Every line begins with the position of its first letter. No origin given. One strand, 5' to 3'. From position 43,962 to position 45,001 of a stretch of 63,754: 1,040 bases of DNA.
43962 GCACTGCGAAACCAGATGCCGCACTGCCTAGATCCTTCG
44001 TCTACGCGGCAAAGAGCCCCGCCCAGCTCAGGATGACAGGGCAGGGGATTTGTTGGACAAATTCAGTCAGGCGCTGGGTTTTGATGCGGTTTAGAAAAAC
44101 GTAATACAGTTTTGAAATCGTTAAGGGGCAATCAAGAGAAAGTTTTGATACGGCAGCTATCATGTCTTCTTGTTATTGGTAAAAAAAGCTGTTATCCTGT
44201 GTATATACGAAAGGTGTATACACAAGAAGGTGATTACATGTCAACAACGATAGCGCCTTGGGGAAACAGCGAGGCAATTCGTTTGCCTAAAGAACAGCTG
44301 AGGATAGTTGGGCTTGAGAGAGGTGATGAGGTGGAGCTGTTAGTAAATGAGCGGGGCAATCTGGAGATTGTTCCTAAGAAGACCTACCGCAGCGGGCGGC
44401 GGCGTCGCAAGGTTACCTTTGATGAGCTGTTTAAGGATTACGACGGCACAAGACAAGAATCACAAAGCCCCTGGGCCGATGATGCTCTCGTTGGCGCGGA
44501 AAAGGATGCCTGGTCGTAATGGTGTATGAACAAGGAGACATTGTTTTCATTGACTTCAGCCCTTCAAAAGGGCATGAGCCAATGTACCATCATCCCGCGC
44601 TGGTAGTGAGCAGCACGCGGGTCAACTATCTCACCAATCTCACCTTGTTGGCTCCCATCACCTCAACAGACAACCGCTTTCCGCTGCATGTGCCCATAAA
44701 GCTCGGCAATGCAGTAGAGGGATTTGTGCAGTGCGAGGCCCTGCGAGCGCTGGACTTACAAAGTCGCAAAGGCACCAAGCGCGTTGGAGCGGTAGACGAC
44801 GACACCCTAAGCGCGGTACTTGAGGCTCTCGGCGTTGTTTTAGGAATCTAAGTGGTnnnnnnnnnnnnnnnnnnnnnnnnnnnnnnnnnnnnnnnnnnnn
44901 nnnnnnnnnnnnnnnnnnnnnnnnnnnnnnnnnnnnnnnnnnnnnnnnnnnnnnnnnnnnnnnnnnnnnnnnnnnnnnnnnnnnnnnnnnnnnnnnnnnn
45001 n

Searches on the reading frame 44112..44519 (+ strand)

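Call 27: search_protein_families(library=pfam, proteins=[window:44112-44519:+], max_evalue=0.00001)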
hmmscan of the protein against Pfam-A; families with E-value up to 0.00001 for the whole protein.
window:44112-44519:+ (135 aa): 1 family
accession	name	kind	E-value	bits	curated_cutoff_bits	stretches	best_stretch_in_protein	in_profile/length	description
PF04014.23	MazE_antitoxin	-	1.5e-10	41.3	24.7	1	49-91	3-45/48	Antidote-toxin recognition MazE, bacterial antitoxin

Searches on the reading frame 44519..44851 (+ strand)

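Call 27: search_protein_families(library=pfam, proteins=[window:44519-44851:+], max_evalue=0.00001)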
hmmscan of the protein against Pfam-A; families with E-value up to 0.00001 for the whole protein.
window:44519-44851:+ (110 aa): 1 family
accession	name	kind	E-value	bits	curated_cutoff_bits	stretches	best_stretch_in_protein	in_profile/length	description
PF02452.23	PemK_toxin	-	5.6e-23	81.7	23.1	1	4-107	1-108/109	PemK-like, MazF-like toxin of type II toxin-antitoxin system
